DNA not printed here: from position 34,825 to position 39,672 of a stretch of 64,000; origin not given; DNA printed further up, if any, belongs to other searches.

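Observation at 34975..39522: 1515-aa secreted protein built from seven copies of an unassigned Cys-containing module (A-B-A-B-A-A-B)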

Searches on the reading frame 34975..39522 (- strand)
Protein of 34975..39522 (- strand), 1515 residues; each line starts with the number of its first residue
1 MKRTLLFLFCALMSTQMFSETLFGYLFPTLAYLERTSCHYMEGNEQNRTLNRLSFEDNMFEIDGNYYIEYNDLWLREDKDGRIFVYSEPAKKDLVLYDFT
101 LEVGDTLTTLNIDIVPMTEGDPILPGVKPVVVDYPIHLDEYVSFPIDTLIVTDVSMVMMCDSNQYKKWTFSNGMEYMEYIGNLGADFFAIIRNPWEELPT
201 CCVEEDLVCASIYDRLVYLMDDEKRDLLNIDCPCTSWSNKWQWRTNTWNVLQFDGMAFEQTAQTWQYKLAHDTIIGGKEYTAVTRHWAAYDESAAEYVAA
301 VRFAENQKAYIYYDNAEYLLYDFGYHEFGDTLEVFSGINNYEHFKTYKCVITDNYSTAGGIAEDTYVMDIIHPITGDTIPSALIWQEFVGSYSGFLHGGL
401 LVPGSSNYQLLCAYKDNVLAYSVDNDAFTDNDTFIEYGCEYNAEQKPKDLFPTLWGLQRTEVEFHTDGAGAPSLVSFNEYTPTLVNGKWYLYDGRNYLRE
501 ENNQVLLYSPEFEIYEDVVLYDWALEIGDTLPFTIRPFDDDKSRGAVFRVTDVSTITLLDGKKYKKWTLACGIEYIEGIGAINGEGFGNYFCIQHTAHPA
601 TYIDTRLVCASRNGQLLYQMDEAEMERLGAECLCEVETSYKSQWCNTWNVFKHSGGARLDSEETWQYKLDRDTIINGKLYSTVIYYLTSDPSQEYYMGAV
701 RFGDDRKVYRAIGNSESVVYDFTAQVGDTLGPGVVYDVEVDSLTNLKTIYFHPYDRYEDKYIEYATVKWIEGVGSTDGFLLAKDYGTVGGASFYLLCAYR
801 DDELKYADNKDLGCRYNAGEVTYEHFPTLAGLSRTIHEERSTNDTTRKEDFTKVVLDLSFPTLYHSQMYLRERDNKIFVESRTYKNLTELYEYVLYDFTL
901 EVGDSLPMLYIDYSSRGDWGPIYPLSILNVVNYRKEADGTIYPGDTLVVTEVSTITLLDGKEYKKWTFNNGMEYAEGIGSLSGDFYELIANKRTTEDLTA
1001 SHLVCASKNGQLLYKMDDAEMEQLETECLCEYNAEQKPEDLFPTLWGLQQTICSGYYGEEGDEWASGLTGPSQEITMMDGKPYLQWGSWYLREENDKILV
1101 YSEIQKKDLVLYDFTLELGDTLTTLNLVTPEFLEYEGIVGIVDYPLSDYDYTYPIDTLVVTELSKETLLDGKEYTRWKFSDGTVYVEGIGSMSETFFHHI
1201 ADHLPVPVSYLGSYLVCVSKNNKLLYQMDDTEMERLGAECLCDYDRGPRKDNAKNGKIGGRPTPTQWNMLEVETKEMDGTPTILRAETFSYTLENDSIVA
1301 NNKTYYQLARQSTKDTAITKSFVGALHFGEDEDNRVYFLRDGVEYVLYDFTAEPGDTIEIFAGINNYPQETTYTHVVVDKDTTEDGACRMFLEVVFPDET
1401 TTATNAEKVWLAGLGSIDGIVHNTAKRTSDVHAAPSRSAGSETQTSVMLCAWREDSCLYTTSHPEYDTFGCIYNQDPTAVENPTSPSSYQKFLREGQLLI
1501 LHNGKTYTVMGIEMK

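Call 5: search_protein_families(library=pfam, proteins=[window:34975-39522:-], max_evalue=10)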
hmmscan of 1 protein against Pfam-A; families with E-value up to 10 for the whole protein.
window:34975-39522:- (1515 aa): 5 families
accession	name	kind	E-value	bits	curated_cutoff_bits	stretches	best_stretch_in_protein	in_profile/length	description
PF07076.17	DUF1344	-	0.023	14.9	23.1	0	950-964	13-27/60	Protein of unknown function (DUF1344)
PF02928.21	zf-C5HC2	-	0.054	14.2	22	0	588-628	20-54/54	C5HC2 zinc finger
PF08428.16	Rib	-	0.059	14.5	27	1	1349-1403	11-67/76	Rib domain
PF21822.3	Phage_TAC_15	-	0.16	12.9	22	0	1008-1040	55-88/127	Phage tail assembly chaperone protein, TAC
PF23627.1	LisH_WDR26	-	0.17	11.8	27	1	320-338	23-41/45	WDR26 Lis-homology motif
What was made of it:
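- On BspA-type LRR protein (PF13306): No LRR hit in this protein (call 5).
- Closest known: BspA-type LRR surface proteins of Bacteroidota. Different: This protein has no LRR (call 5).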

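Call 6: search_protein_families(library=ncbifam, proteins=[window:34975-39522:-], max_evalue=10)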
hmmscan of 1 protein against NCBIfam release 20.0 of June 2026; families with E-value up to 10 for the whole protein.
window:34975-39522:- (1515 aa): 1 family
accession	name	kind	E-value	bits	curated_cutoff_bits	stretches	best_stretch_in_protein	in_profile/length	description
NF045907.1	LplActasePlaCLeg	equivalog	0.018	13.9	700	1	1155-1192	102-139/429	lysophospholipase/glycerophospholipid:cholesterol acyltransferase PlaC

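Call 10: find_homologous_proteins(query=window:34975-39522:-)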
Query window:34975-39522:- (1515 aa): 607 proteins with E <= 0.001 among 5403 candidates; the best 120 are listed.
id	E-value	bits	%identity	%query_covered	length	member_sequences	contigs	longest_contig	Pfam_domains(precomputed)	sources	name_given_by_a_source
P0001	0.0e+0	3440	100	96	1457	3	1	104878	-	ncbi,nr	ncbi:MAG: hypothetical protein IKT71_01935 [Paludibacteraceae bacterium]|nr:hypothetical protein [Pa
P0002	0.0e+0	2635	72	82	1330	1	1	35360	-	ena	-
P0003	0.0e+0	2412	91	29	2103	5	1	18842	-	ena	-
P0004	0.0e+0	2360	58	71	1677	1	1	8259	-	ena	-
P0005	0.0e+0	2345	57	71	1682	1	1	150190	-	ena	-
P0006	0.0e+0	2213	61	60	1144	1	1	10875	-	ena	-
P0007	0.0e+0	2189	56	60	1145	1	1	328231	-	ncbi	-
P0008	0.0e+0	2176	50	82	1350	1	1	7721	-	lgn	-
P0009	0.0e+0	2166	68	69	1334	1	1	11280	-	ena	-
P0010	0.0e+0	2163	72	46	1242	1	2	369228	-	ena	-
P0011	0.0e+0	2152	58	82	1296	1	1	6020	-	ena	-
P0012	0.0e+0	2140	58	82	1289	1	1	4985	-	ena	-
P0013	0.0e+0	2116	61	79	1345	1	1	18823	-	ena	-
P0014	0.0e+0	2102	53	82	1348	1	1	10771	-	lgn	-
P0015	0.0e+0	2055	48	82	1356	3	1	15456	-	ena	-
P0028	0.0e+0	1984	50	98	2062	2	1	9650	PF13306.13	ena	-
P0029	0.0e+0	1984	47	73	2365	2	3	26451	PF13306.13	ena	-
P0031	0.0e+0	1973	47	73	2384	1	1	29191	PF13306.13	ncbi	-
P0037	0.0e+0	1938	43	62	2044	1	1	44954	PF13306.13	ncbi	-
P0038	0.0e+0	1935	42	98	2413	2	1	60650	PF13306.13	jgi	-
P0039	0.0e+0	1922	53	80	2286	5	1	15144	PF13306.13,PF13855.13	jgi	-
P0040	0.0e+0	1903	48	73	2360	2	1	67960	PF13306.13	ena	-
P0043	0.0e+0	1863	43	95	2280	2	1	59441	PF13306.13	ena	-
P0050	0.0e+0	1795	48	54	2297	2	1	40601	PF13306.13,PF13855.13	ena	-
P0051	0.0e+0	1791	51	82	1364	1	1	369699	-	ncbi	-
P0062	0.0e+0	1751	55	68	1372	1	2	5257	PF13306.13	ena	-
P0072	0.0e+0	1721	57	41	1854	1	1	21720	PF13306.13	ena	-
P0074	0.0e+0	1701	47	73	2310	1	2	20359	PF13306.13,PF13855.13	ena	-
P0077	0.0e+0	1675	46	72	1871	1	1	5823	PF13306.13,PF13855.13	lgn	-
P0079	0.0e+0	1642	43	75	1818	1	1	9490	PF13306.13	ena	-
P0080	0.0e+0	1641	60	85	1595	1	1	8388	PF13306.13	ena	-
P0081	0.0e+0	1638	55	67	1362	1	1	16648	PF13306.13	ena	-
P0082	0.0e+0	1628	37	72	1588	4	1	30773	PF13306.13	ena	-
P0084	0.0e+0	1615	39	74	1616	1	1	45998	PF13306.13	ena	-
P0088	0.0e+0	1599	55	66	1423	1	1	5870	PF13306.13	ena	-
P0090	0.0e+0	1586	59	56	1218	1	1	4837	PF13306.13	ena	-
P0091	0.0e+0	1586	59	56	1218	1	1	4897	PF13306.13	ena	-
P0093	0.0e+0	1574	59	54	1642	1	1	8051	PF13306.13,PF13855.13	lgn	-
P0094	0.0e+0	1574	45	67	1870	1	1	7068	PF13306.13,PF13855.13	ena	-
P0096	0.0e+0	1564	60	45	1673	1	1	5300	PF13306.13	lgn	-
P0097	0.0e+0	1562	61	54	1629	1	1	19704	PF13306.13,PF13855.13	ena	-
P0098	0.0e+0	1556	41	78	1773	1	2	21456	PF13306.13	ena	-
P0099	0.0e+0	1545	60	54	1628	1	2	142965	PF13306.13,PF13855.13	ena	-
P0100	0.0e+0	1539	40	74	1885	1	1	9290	PF13306.13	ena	-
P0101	0.0e+0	1536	60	54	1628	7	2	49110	PF13306.13,PF13855.13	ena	-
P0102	0.0e+0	1525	38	75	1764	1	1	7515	PF13306.13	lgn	-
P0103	0.0e+0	1525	56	85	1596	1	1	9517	PF13306.13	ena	-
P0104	0.0e+0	1509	37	81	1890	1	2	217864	PF13306.13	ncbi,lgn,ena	-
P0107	0.0e+0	1494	37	82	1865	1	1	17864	PF13306.13,PF13855.13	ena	-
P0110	0.0e+0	1479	74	41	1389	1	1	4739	PF13306.13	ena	-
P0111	0.0e+0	1476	41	68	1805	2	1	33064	PF13306.13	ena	-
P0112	0.0e+0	1473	44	62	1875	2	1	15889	PF13306.13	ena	-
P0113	0.0e+0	1470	74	41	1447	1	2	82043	PF13306.13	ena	-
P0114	0.0e+0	1467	54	85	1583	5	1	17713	PF13306.13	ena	-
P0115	0.0e+0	1460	45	67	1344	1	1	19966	PF13306.13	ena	-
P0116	0.0e+0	1458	56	85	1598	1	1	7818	PF13306.13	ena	-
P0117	0.0e+0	1456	71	42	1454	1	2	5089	PF13306.13,PF13855.13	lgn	-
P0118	0.0e+0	1453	73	41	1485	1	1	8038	PF13306.13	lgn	-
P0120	0.0e+0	1442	47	85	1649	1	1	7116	PF13306.13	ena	-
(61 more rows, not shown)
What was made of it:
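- On BspA-type LRR protein (PF13306): LRR_5 is present in many homologues (call 10).
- An identical protein is in the NCBI record (call 10).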

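Call 11: search_solved_structures(query=window:34975-39522:-, max_evalue=10)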
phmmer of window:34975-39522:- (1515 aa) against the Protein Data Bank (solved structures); distinct sequences matched with E-value up to 10: 23.
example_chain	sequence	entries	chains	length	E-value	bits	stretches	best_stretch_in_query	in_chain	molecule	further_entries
8qkr_B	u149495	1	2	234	0.033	14.6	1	1308-1444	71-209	R5251VHCH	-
8cwi_L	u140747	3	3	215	0.065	13.6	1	554-649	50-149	Light chain of Fab arm of antibody 10G4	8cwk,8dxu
8euq_D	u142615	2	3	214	0.16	12.4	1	558-650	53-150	c44H10 Fab light chain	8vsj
9rh1_C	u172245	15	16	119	0.23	11.8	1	559-614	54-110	Fv6F9 light chain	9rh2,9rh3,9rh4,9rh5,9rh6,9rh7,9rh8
6aj7_L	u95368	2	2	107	0.26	11.6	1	545-602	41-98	VL of Fab 15C5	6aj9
2hh0_L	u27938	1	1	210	0.29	11.5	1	559-650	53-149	Light Chain, P-Clone Fab, Chimera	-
5gzo_L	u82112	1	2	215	0.32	11.3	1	570-650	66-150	Antibody light chain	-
9bnl_L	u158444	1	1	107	0.33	11.3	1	571-602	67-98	6070-a.01 light chain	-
6xxv_B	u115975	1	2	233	0.36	11.1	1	570-650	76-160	Antibody C57, Light Chain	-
7dzx_L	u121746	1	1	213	0.37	11.1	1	570-650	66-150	Fab light chain of enhancing antibody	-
8hlc_L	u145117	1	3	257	0.39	11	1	558-649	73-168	light chain of 3711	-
7dpm_B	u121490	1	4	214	0.39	11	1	570-650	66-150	light chain of MW06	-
8tl2_H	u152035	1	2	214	0.41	11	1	570-649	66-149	DJ85-c.01 FAB LIGHT CHAIN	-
1aj7_L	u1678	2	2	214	0.42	10.9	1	559-650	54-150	IMMUNOGLOBULIN 48G7 FAB (LIGHT CHAIN) | IMMUNOGLOBULIN 48G7 GERMLINE FAB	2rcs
2jix_A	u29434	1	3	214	0.43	10.9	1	570-650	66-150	ABT-007 FAB FRAGMENT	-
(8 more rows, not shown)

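Call 86: find_encoding_contigs(protein=P0007, flank=8000, max_places=2)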
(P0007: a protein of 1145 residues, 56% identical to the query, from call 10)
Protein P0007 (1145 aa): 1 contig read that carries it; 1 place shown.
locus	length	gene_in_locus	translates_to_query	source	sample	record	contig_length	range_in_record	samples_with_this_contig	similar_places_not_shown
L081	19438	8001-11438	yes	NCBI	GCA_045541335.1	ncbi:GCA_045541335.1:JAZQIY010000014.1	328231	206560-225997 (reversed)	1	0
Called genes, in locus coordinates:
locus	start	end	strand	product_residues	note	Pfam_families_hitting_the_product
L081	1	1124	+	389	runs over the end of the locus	PF22020:RlmL_1st, PF02926:THUMP, PF01170:UPF0020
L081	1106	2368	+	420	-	PF02547:Queuosine_synth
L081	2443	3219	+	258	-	PF01026:TatD_DNase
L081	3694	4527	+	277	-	PF01618:MotA_ExbB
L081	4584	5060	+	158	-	-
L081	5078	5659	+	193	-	PF02472:ExbD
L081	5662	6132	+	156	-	PF02472:ExbD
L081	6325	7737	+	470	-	-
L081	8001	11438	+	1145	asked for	-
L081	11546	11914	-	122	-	PF04342:DMT_6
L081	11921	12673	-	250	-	PF01171:ATP_bind_3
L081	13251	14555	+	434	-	PF19580:Exo_endo_phos_3 (weak)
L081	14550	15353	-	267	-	PF04397:LytTR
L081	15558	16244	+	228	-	PF00657:Lipase_GDSL, PF13472:Lipase_GDSL_2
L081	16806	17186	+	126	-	PF00164:Ribosom_S12_S23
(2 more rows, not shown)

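Call 87: find_encoding_contigs(protein=P0051, flank=8000, max_places=2)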
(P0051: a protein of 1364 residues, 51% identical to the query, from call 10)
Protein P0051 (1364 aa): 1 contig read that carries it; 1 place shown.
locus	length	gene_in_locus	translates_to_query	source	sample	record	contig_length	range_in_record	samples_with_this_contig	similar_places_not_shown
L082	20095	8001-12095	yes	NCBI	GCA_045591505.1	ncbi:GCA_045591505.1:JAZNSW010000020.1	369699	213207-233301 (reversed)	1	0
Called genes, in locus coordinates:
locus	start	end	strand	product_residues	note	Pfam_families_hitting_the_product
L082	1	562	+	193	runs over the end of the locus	PF02472:ExbD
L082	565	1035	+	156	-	PF02472:ExbD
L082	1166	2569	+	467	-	-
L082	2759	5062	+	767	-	PF13306:LRR_5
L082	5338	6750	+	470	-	-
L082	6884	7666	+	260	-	PF13489:Methyltransf_23, PF13847:Methyltransf_31, PF08241:Methyltransf_11, PF08242:Methyltransf_12, PF13649:Methyltransf_25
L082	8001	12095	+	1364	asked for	-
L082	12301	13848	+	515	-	PF00773:RNB, PF00575:S1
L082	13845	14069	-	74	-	-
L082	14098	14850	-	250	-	-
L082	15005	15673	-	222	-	PF04298:Zn_peptidase_2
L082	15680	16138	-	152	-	PF01475:FUR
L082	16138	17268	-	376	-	-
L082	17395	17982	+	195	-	PF18306:LDcluster4, PF03641:Lysine_decarbox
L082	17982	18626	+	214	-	PF14093:DUF4271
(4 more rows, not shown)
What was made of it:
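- The gene sits in a conserved syntenic slot (calls 86 and 87).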
